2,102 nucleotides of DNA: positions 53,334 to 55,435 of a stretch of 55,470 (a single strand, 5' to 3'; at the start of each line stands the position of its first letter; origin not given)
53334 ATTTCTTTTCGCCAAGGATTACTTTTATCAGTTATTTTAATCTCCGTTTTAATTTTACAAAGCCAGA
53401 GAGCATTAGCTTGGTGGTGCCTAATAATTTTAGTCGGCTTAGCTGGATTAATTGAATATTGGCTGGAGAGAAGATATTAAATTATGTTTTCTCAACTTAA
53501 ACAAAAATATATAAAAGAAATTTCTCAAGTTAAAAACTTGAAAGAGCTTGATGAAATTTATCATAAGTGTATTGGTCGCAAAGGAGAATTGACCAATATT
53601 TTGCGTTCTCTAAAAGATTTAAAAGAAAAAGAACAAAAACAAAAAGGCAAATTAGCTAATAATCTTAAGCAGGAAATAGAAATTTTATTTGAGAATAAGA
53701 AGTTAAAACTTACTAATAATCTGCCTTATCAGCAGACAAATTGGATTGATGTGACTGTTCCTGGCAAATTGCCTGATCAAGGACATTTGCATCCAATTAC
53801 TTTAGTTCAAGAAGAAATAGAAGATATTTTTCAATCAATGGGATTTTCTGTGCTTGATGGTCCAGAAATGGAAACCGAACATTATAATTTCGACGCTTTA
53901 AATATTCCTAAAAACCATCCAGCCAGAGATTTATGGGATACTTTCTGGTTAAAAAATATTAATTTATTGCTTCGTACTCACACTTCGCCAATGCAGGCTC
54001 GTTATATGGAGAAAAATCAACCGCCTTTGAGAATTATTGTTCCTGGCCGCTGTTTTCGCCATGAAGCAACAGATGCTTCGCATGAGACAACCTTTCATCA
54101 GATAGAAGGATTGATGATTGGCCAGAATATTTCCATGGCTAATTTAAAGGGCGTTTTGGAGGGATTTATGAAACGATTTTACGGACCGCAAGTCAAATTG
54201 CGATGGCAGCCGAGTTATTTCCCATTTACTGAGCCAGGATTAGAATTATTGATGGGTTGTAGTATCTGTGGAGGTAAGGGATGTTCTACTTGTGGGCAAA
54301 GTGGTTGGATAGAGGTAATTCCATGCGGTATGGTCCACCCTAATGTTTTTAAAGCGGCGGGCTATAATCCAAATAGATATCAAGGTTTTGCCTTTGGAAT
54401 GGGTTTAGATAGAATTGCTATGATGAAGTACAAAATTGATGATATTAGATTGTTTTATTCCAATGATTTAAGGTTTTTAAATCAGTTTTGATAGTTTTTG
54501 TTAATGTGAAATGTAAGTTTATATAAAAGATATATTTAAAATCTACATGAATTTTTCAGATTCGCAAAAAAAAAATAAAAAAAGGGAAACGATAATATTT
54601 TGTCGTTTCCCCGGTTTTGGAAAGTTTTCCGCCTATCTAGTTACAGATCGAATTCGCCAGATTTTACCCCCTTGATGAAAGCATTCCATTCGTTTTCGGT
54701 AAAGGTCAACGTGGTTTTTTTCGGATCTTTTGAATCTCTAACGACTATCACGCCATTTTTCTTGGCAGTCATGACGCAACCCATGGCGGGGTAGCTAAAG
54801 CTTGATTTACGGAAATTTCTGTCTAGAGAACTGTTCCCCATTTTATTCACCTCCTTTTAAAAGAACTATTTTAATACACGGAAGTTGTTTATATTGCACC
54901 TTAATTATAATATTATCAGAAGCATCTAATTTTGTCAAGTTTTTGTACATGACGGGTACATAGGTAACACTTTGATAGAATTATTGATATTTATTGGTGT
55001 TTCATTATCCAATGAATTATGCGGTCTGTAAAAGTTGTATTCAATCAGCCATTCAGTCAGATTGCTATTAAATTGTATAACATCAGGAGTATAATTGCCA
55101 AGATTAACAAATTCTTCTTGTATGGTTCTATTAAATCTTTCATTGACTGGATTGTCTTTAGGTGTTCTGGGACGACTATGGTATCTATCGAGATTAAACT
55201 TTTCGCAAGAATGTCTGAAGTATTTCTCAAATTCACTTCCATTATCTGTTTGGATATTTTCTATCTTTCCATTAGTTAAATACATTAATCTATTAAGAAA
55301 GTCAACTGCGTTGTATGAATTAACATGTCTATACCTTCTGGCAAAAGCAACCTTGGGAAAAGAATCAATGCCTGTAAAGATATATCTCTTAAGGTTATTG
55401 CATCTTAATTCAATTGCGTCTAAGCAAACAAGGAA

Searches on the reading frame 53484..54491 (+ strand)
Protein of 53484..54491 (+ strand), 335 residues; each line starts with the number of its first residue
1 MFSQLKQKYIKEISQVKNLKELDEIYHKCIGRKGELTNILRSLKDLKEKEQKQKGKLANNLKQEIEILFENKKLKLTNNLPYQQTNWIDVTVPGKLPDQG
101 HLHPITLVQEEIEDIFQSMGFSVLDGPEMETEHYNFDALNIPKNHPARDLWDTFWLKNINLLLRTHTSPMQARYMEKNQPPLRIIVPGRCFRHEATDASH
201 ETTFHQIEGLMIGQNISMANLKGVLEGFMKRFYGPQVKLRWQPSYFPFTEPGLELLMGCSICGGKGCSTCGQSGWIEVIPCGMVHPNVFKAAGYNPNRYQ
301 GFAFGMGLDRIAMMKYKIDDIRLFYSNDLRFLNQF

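Call 7: search_protein_families(library=pfam, proteins=[window:53484-54491:+])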
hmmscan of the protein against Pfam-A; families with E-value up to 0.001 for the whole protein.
window:53484-54491:+ (335 aa): 2 families
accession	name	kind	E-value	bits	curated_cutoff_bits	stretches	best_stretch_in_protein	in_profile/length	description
PF01409.25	tRNA-synt_2d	-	2.3e-101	338.8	19.8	1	88-335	2-246/246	tRNA synthetases class II core domain (F)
PF02912.23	Phe_tRNA-synt_N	-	2.8e-13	50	22.3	1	17-78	1-62/69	Aminoacyl tRNA synthetase class II, N-terminal domain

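Call 8: find_encoding_contigs(protein=window:53484-54491:+, flank=10000, max_places=6)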
Protein window:53484-54491:+ (335 aa): 2 contigs read that carry it; 2 places shown.
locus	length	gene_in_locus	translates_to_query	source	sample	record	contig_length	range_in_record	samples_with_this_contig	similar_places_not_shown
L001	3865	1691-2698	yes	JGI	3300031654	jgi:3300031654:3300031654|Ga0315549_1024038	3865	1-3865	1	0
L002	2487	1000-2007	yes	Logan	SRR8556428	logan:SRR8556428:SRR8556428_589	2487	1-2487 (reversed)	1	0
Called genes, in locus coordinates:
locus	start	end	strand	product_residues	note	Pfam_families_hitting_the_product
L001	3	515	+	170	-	?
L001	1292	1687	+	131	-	-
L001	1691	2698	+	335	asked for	PF02912:Phe_tRNA-synt_N, PF01409:tRNA-synt_2d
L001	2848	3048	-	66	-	PF04149:DUF397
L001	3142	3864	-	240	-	?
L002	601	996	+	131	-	-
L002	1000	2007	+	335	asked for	PF02912:Phe_tRNA-synt_N, PF01409:tRNA-synt_2d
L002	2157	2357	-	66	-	PF04149:DUF397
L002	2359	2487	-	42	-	?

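Call 14: find_related_loci(query=window:53484-54491:+, collection=genome_contigs, flank=10000)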
Query window:53484-54491:+ (335 aa) in genome_contigs; peptide patterns used: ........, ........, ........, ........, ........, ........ (x = any residue, [..] = any of these).
423 stretches matched a pattern; 258 encode a relative of the query (tblastn E <= 1e-3); the best 80 are kept; 80 distinct loci.
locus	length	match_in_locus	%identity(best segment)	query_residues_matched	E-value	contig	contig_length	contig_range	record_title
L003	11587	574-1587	81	1-335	0e+0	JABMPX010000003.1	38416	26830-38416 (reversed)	MAG: Parcubacteria group bacterium isolate bin.79 k141_848625, whole genome shotgun sequence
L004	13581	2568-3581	70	1-335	8e-169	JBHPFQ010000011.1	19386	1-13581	Patescibacteria group bacterium isolate SAG AM-311-K04 NODE_11_length_19386_cov_32.137655, whole genome shotgun sequence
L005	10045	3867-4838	68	1-335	4e-159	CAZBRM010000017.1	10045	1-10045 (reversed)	MAG TPA_asm: uncultured Candidatus Saccharibacteria bacterium isolate SRP178699_co1_639 genome assembly, contig: NODE_92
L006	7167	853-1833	68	1-335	5e-155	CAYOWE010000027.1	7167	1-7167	MAG TPA_asm: uncultured Candidatus Saccharibacteria bacterium isolate SRP178699_co1_625 genome assembly, contig: NODE_15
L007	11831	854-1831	65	1-335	3e-149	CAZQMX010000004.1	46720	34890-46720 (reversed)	MAG TPA_asm: uncultured Candidatus Saccharibacteria bacterium isolate SRP200020_co3_5 genome assembly, contig: NODE_1033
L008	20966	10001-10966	64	1-335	7e-147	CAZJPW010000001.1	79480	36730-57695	MAG TPA_asm: uncultured Candidatus Saccharibacteria bacterium isolate binchicken_co330_86 genome assembly, contig: NODE_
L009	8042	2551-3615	61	1-335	8e-146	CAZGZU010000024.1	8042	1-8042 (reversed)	MAG TPA_asm: uncultured Candidatus Saccharibacteria bacterium isolate binchicken_co178_102 genome assembly, contig: NODE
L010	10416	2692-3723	64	1-335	2e-145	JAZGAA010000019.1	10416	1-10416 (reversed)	MAG: Candidatus Paceibacterota bacterium isolate SCS1bin.15 SCS1bin.15_19, whole genome shotgun sequence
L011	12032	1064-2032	63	2-335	3e-145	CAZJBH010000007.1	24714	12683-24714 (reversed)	MAG TPA_asm: uncultured Candidatus Saccharibacteria bacterium isolate SRP332253_co2_128 genome assembly, contig: NODE_18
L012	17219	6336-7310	61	1-335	3e-144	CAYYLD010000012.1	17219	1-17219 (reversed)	MAG TPA_asm: uncultured Candidatus Saccharibacteria bacterium isolate binchicken_co89_41 genome assembly, contig: NODE_6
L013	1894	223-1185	63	5-335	2e-155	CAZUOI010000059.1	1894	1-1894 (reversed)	MAG TPA_asm: uncultured Candidatus Saccharibacteria bacterium isolate binchicken_co47_202 genome assembly, contig: NODE_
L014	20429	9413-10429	63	1-335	2e-148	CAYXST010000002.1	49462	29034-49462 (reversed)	MAG TPA_asm: uncultured Candidatus Saccharibacteria bacterium isolate binchicken_co387_104 genome assembly, contig: NODE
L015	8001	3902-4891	63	2-335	2e-142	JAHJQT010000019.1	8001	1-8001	MAG: Patescibacteria group bacterium isolate OS_PC_MetaG.mb.118 OS_PC_MetaG.mb.118_k141_198490, whole genome shotgun seq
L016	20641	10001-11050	59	4-335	5e-142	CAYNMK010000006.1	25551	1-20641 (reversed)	MAG TPA_asm: uncultured Candidatus Saccharibacteria bacterium isolate binchicken_co53_88 genome assembly, contig: NODE_8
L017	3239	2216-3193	60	1-335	3e-146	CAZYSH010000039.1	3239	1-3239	MAG TPA_asm: uncultured Candidatus Saccharibacteria bacterium isolate binchicken_co330_129 genome assembly, contig: NODE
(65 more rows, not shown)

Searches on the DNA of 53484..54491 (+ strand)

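Call 19: search_rna_families(sources=[L003, L004, L005, L011, L034, L007, L008], threshold=gathering)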
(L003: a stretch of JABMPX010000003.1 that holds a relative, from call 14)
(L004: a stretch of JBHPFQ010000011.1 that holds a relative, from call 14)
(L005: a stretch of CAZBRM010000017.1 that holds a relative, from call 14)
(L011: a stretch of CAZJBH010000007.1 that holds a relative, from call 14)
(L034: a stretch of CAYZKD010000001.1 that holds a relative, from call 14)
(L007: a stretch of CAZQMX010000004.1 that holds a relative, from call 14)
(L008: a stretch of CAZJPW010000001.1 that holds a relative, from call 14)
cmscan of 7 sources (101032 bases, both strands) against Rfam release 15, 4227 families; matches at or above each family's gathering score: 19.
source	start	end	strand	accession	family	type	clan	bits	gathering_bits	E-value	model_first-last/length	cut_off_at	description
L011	352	550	-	RF00028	Intron_gpI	Intron;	-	92.9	50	2.3e-22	1-253/253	no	Group I catalytic intron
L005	3151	3353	-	RF00028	Intron_gpI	Intron;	-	86.9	50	1.4e-20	1-253/253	no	Group I catalytic intron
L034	6890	7133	+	RF00028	Intron_gpI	Intron;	-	77.9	50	6.9e-18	1-253/253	no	Group I catalytic intron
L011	57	132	-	RF00005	tRNA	Gene; tRNA;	CL00001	73.4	29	5.8e-14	1-71/71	no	tRNA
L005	2906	2979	-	RF00005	tRNA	Gene; tRNA;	CL00001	70.1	29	4.5e-13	1-71/71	no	tRNA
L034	7452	7526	+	RF00005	tRNA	Gene; tRNA;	CL00001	70.1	29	4.7e-13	1-71/71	no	tRNA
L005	3003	3076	-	RF00005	tRNA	Gene; tRNA;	CL00001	68.6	29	1.2e-12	1-71/71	no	tRNA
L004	1838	1912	-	RF00005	tRNA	Gene; tRNA;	CL00001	67.6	29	2.3e-12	1-71/71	no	tRNA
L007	127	200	-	RF00005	tRNA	Gene; tRNA;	CL00001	67.1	29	3e-12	1-71/71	no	tRNA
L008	8597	8670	-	RF00005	tRNA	Gene; tRNA;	CL00001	66.2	29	5.5e-12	1-71/71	no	tRNA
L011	198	271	-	RF00005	tRNA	Gene; tRNA;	CL00001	65.7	29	7.5e-12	1-71/71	no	tRNA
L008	8503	8575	-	RF00005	tRNA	Gene; tRNA;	CL00001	64.5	29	1.6e-11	1-71/71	no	tRNA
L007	37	109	-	RF00005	tRNA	Gene; tRNA;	CL00001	63.2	29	3.7e-11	1-71/71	no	tRNA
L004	1933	2004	-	RF00005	tRNA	Gene; tRNA;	CL00001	62.1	29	7.2e-11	1-71/71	no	tRNA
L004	2020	2093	-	RF00005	tRNA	Gene; tRNA;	CL00001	59.8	29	3.2e-10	1-71/71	no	tRNA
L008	9439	9509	-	RF00005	tRNA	Gene; tRNA;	CL00001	55.7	29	4.2e-09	1-71/71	no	tRNA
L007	211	281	-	RF00005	tRNA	Gene; tRNA;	CL00001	53.8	29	1.4e-08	1-71/71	no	tRNA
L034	7375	7445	+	RF00005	tRNA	Gene; tRNA;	CL00001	42.3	29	2.1e-05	1-71/71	no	tRNA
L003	1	65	-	RF00005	tRNA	Gene; tRNA;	CL00001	33.4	29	0.0057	1-64/71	3'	tRNA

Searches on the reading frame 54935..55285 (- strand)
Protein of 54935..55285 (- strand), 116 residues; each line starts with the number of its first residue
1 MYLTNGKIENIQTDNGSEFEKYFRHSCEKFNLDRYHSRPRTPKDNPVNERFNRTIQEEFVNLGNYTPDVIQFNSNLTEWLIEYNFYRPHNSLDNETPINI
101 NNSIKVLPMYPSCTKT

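Call 7: search_protein_families(library=pfam, proteins=[window:54935-55285:-])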
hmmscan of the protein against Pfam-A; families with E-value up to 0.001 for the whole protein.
window:54935-55285:- (116 aa): 1 family
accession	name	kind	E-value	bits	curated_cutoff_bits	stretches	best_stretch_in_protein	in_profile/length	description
PF13683.12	rve_3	-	5.6e-14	52.1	26.5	1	36-97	7-67/67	Integrase core domain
